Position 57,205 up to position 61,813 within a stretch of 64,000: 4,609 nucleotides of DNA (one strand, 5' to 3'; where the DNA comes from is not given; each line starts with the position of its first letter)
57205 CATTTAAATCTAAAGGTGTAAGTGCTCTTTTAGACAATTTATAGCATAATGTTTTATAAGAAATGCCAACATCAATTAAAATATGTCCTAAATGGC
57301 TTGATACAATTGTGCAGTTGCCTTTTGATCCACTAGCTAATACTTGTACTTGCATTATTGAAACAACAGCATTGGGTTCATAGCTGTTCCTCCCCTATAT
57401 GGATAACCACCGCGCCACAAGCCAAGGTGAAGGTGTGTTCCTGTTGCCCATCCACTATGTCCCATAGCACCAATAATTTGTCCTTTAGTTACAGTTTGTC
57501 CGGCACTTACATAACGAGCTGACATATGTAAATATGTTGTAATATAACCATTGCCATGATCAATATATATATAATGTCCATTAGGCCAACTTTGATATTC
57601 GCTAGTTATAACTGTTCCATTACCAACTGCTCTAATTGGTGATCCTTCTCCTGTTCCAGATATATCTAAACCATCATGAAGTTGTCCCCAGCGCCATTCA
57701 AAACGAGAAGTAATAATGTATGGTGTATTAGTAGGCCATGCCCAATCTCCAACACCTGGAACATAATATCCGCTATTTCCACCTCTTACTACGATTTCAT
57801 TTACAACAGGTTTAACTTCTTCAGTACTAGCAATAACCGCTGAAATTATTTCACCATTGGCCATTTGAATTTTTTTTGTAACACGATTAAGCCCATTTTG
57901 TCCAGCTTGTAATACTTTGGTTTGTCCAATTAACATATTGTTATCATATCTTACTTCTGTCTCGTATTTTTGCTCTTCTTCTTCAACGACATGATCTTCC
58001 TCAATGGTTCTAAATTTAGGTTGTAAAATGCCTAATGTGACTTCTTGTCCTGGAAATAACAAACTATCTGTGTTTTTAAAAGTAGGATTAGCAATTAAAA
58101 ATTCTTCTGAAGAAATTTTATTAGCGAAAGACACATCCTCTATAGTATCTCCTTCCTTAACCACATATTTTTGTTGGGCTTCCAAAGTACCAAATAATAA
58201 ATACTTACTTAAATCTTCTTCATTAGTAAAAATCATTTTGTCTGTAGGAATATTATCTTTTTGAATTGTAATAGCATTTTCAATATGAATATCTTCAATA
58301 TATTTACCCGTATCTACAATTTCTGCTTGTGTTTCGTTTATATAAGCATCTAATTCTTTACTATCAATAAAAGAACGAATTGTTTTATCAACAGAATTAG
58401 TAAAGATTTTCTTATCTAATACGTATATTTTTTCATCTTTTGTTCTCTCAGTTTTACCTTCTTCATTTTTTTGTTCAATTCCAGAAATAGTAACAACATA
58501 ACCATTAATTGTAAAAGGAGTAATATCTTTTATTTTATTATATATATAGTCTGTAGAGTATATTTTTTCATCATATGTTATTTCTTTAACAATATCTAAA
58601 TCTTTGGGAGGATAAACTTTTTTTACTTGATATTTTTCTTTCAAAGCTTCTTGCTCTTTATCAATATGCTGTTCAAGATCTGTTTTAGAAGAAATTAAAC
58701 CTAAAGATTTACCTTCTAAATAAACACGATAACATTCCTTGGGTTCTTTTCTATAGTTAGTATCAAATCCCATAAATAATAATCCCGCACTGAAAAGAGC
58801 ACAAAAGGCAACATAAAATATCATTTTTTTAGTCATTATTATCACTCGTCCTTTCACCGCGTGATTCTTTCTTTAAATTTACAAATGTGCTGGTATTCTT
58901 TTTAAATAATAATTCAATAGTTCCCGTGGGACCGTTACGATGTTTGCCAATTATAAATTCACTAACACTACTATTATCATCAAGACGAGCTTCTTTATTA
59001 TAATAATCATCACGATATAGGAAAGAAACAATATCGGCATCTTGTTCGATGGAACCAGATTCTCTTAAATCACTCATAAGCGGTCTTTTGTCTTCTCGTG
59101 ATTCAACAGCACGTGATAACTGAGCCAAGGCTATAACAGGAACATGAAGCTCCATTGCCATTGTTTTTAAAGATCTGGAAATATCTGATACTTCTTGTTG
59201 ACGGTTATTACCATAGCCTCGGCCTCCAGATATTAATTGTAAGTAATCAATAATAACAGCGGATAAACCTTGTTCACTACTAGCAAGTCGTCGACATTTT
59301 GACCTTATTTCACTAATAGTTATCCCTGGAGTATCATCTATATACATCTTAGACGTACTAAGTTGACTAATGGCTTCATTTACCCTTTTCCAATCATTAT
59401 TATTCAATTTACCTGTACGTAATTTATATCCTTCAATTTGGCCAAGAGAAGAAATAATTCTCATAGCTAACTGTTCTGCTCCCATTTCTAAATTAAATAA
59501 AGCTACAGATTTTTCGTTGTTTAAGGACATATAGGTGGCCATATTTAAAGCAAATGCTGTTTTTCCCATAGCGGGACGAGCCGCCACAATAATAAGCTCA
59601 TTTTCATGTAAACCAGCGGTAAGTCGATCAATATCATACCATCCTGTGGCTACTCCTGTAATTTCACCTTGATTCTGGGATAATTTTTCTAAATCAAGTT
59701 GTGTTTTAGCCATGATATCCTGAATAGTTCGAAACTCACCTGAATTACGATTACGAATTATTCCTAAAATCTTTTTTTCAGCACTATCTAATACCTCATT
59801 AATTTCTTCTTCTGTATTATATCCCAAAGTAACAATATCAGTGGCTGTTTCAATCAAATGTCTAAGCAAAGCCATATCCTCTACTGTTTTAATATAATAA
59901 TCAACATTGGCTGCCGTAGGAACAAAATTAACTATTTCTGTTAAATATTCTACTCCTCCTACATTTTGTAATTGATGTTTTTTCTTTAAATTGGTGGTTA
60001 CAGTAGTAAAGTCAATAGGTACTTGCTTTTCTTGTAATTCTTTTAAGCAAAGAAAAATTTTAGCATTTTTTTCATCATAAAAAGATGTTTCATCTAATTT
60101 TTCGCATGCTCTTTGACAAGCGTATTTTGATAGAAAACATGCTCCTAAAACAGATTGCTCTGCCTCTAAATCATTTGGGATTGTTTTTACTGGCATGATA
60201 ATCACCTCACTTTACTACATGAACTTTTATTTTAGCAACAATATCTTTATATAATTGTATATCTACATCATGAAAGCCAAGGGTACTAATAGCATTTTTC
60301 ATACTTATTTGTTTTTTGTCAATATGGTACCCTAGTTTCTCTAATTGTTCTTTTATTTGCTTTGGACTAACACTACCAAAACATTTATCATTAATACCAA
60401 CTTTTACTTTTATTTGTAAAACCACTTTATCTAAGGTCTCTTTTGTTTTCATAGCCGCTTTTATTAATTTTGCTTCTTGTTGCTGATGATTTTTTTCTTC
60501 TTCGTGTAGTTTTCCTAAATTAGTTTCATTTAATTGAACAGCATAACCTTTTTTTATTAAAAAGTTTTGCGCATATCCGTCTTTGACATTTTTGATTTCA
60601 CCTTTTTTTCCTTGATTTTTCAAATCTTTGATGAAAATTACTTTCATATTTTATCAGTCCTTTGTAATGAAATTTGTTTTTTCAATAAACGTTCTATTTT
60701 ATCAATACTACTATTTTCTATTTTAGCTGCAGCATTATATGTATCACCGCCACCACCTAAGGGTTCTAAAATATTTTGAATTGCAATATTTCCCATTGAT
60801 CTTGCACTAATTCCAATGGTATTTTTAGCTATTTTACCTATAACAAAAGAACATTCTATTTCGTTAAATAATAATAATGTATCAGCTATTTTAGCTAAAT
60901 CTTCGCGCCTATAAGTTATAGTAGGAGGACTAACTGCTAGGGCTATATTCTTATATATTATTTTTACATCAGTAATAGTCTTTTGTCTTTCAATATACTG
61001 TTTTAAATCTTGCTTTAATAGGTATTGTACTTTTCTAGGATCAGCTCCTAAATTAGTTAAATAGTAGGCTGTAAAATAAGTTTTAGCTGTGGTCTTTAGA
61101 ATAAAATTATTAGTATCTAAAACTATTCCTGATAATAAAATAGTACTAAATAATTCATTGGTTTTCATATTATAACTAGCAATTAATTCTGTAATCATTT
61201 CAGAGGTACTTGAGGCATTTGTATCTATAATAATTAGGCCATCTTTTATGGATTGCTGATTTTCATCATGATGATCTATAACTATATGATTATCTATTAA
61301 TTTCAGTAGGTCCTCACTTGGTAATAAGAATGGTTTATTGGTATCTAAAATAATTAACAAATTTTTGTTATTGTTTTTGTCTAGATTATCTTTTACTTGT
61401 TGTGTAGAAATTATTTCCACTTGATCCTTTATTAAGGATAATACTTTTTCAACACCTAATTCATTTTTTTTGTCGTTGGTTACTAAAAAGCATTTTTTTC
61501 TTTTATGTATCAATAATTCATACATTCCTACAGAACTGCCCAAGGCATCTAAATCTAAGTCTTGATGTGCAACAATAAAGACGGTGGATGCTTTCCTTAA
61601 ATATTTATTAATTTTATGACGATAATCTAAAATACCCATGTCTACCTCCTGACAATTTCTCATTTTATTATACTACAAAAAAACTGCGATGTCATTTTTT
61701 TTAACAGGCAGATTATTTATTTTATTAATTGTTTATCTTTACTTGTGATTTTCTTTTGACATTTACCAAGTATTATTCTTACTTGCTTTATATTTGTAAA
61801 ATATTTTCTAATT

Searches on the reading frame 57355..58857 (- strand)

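Call 67: search_protein_families(library=pfam, proteins=[window:57355-58857:-], max_evalue=0.00001)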
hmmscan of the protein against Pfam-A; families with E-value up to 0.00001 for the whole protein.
window:57355-58857:- (500 aa): 3 families
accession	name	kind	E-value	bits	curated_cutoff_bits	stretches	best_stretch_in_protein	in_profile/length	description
PF01551.29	Peptidase_M23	-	9.9e-26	90.2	28.7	1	393-486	2-93/96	Peptidase family M23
PF07501.17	G5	-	2.9e-15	56.7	23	1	289-359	3-73/75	G5 domain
PF01476.26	LysM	-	2.4e-07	31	20.9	1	231-274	1-41/43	LysM domain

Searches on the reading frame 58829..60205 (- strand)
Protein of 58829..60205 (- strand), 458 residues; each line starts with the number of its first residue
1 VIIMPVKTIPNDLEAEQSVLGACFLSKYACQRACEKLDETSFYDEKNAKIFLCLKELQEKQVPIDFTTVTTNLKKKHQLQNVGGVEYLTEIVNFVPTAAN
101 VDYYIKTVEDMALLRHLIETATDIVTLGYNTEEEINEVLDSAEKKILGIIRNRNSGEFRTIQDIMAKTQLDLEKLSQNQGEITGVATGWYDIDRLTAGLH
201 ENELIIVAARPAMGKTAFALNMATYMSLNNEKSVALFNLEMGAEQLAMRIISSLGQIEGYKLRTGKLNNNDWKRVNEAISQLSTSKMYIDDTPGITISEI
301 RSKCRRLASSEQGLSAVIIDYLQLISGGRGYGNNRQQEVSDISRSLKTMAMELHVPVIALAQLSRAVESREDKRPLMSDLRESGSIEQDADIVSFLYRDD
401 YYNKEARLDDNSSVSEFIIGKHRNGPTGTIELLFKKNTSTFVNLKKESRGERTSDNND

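Call 67: search_protein_families(library=pfam, proteins=[window:58829-60205:-], max_evalue=0.00001)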
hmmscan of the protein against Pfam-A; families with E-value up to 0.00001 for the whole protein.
window:58829-60205:- (458 aa): 3 families
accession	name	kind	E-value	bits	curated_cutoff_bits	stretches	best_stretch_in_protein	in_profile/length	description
PF03796.21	DnaB_C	-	7e-107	357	27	1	184-443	1-255/255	DnaB-like helicase C terminal domain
PF00772.26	DnaB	-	2.4e-29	101.8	23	1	10-110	3-103/103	DnaB-like helicase N terminal domain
PF13481.12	AAA_25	-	1.2e-07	32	27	1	199-363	29-190/195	AAA domain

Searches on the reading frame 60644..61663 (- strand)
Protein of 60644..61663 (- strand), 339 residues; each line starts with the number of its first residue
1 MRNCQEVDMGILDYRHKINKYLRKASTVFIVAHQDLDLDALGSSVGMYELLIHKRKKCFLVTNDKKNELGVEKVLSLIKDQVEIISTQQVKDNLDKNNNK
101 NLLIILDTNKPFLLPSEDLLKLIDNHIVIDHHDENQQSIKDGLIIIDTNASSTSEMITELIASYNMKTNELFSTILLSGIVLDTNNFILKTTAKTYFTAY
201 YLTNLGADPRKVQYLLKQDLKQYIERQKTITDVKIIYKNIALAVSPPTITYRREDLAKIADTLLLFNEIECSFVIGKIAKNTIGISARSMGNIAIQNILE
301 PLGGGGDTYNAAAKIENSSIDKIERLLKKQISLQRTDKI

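Call 67: search_protein_families(library=pfam, proteins=[window:60644-61663:-], max_evalue=0.00001)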
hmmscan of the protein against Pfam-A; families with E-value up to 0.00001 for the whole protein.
window:60644-61663:- (339 aa): 2 families
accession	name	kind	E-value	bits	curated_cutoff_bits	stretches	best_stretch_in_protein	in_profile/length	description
PF01368.27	DHH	-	5e-17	62.8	28.1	1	28-180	2-125/125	DHH family, N-terminal domain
PF02272.25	DHHA1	-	4.4e-08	34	25.9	1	250-329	12-95/102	DHHA1 domain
